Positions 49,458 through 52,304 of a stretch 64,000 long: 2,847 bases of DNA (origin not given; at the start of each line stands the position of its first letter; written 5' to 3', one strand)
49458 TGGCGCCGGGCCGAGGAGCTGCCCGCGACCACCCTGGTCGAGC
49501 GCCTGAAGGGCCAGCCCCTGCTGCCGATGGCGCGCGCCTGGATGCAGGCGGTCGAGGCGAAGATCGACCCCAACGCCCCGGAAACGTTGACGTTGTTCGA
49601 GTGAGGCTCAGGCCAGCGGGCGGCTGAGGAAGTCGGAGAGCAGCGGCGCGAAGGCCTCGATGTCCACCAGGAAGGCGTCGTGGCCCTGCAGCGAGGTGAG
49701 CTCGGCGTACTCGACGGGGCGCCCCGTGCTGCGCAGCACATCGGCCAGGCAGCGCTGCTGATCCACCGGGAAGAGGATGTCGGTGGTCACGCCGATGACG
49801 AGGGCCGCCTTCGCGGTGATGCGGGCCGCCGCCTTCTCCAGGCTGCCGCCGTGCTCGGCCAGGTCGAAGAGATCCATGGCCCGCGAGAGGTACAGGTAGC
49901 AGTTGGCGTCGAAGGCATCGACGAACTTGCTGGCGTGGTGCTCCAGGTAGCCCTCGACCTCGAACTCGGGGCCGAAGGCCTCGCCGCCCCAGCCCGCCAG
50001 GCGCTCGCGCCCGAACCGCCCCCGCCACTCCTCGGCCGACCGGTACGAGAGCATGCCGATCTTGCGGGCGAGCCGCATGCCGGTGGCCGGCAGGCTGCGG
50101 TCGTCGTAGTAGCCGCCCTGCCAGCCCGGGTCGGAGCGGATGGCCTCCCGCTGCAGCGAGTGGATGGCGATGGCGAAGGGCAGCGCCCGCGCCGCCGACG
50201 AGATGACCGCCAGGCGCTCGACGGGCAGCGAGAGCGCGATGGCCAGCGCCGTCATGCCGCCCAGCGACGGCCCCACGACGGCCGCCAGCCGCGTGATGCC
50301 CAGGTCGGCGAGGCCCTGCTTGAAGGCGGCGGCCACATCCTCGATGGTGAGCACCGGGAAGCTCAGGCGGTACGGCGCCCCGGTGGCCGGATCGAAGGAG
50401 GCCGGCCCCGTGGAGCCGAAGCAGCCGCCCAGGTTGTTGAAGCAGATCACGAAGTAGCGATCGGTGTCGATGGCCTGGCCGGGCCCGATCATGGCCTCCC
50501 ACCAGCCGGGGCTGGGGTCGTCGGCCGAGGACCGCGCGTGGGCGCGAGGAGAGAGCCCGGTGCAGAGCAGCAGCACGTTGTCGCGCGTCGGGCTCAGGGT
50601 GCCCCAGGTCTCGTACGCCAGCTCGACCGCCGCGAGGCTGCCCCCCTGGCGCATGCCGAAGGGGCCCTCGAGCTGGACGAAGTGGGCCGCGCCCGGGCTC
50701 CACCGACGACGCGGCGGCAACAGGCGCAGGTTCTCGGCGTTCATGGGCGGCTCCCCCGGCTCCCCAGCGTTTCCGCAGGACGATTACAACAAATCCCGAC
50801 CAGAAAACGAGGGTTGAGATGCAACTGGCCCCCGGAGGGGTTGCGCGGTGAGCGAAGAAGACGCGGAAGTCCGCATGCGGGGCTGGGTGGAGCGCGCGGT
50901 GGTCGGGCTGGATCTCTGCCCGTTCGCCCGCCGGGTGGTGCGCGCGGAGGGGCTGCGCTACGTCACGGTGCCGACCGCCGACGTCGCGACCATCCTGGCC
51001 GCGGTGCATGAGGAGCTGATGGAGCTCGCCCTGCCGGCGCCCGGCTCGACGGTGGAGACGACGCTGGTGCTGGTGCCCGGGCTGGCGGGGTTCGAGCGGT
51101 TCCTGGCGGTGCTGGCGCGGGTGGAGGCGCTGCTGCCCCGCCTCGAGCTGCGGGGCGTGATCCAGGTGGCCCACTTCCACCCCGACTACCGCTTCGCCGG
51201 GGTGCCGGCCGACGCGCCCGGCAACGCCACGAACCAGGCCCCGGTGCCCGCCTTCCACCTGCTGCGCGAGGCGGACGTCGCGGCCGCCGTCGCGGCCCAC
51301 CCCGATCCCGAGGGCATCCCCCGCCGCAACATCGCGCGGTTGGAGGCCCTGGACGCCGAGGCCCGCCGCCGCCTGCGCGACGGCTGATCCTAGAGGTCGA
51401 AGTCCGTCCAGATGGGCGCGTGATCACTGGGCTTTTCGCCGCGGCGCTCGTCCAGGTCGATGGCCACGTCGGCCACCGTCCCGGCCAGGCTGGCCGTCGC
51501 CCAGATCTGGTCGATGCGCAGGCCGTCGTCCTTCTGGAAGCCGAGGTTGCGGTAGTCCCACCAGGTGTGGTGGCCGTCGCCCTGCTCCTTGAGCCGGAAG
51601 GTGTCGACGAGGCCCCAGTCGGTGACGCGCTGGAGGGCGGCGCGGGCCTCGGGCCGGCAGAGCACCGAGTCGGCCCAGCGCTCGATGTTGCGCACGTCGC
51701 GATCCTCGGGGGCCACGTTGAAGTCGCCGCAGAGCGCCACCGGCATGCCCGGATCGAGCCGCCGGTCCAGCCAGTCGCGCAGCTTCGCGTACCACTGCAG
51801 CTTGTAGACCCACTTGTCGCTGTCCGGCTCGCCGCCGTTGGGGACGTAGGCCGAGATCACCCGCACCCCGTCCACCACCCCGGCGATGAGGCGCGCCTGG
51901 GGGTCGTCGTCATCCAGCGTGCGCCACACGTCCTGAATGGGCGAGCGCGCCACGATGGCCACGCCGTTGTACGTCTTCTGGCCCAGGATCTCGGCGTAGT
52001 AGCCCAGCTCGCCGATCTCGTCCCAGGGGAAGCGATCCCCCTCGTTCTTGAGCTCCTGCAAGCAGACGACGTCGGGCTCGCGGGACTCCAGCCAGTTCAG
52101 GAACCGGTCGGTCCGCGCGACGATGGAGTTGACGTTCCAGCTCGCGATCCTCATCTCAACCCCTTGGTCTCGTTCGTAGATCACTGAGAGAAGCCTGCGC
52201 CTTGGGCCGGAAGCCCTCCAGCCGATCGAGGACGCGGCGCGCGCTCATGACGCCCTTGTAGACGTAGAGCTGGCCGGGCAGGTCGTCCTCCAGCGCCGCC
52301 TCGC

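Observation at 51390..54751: XPB-like helicase / Bax1(DUF790)-like nuclease / exonuclease III operon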

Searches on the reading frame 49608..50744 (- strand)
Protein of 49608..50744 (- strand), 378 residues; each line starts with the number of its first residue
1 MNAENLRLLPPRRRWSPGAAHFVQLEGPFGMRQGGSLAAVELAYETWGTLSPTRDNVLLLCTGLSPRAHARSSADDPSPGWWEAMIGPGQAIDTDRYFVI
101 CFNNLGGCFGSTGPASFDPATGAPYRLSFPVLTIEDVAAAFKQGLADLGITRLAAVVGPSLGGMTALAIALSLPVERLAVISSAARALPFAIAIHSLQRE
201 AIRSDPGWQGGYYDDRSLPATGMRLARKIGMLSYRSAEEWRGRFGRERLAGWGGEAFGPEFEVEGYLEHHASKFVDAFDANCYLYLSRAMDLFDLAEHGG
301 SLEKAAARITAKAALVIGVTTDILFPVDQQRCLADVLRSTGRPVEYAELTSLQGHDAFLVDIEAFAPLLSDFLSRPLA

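Call 25: search_protein_families(library=pfam, proteins=[window:49608-50744:-], max_evalue=0.001)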
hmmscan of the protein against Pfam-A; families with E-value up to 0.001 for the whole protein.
window:49608-50744:- (378 aa): 1 family
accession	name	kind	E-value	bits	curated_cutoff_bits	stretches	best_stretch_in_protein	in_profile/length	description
PF00561.26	Abhydrolase_1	-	3.8e-17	63.2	25.8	1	81-339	16-227/245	alpha/beta hydrolase fold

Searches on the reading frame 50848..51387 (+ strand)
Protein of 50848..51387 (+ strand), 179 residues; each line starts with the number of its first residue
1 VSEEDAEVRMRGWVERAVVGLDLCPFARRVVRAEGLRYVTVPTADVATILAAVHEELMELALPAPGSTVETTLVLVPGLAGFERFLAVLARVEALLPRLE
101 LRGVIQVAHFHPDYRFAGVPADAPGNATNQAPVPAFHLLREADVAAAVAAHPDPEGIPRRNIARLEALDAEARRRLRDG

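Call 25: search_protein_families(library=pfam, proteins=[window:50848-51387:+], max_evalue=0.001)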
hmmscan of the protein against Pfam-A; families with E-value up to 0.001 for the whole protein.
window:50848-51387:+ (179 aa): 1 family
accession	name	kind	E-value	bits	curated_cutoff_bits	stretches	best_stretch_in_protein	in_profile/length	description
PF07209.17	DUF1415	-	4.7e-48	163.6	26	1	9-173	5-169/171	Protein of unknown function (DUF1415)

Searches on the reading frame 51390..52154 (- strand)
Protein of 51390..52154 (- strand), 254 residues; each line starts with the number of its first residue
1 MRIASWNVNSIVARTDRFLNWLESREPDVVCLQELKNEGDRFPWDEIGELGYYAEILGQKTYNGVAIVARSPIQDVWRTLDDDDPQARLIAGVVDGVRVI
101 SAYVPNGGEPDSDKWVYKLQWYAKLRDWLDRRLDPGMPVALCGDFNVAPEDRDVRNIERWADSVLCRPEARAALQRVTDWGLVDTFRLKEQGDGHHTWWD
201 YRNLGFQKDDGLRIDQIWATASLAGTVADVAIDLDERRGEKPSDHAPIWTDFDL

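Call 4: search_protein_families(library=pfam, proteins=[window:51390-52154:-], max_evalue=0.01)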
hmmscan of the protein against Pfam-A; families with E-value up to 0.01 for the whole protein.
window:51390-52154:- (254 aa): 2 families
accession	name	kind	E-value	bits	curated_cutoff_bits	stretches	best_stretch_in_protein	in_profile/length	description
PF03372.29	Exo_endo_phos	-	3.7e-31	109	24.5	1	4-245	1-225/225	Endonuclease/Exonuclease/phosphatase family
PF04450.18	BSP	-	7.4e-05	23.1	23.8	1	75-137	112-175/207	Peptidase of plants and bacteria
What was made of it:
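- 51390..52154 (-): xthA, exodeoxyribonuclease III (AP endonuclease / 3'-5' exonuclease), 254 aa. Pfam Exo_endo_phos (call 4).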

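Call 5: search_protein_families(library=ncbifam, proteins=[window:51390-52154:-], max_evalue=0.01)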
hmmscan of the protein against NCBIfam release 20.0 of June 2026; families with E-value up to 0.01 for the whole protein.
window:51390-52154:- (254 aa): 4 families
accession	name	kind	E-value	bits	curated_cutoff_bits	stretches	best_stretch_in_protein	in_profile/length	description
TIGR00195.1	exoDNase_III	equivalog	3.5e-74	249.6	182.55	1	1-251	1-253/254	exodeoxyribonuclease III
TIGR00633.1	xth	equivalog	1.4e-69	234.5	99.05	1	1-252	1-254/255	exodeoxyribonuclease III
NF008733.0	PRK11756.1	equivalog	3e-61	207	280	1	1-253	1-268/269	exodeoxyribonuclease III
NF010489.0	PRK13911.1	equivalog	2.1e-23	83.4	503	1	1-248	1-245/250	exodeoxyribonuclease III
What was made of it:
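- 51390..52154 (-): TIGR00195 at 249.6 bits (cut-off 182.55) and TIGR00633 at 234.5 bits (cut-off 99.05), both full length (call 5).
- On Exodeoxyribonuclease III (TIGR00195 / TIGR00633): 249.6 bits (cut-off 182.55) and 234.5 bits (cut-off 99.05) (call 5).
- Checked: The ATG at 52154, rather than the upstream GTG at 52184, is the real xthA start, because TIGR00195 aligns residue 1 to profile position 1 (call 5).
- The xthA product is a canonical ExoIII equivalog with no distinguishing features (call 5).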

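Call 6: search_protein_families(library=padloc, proteins=[window:51390-52154:-], max_evalue=0.01)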
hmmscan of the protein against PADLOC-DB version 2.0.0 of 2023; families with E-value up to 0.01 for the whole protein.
window:51390-52154:- (254 aa): 0 families
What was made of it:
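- On Known anti-phage defence systems (PADLOC: PbeABCD, Dnd restriction and others): Bax1 and xthA have no hit (call 6).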

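Call 58: search_protein_families(library=phrogs, proteins=[window:51390-52154:-], max_evalue=0.001)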
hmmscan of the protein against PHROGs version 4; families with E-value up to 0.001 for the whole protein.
window:51390-52154:- (254 aa): 1 family
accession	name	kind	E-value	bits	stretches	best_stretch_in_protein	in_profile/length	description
phrog_19169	-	DNA, RNA and nucleotide metabolism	4.3e-24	86.1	1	82-252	107-273/275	endonuclease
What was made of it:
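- Bax1 has no PADLOC and no PHROG match (calls 6, 58).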
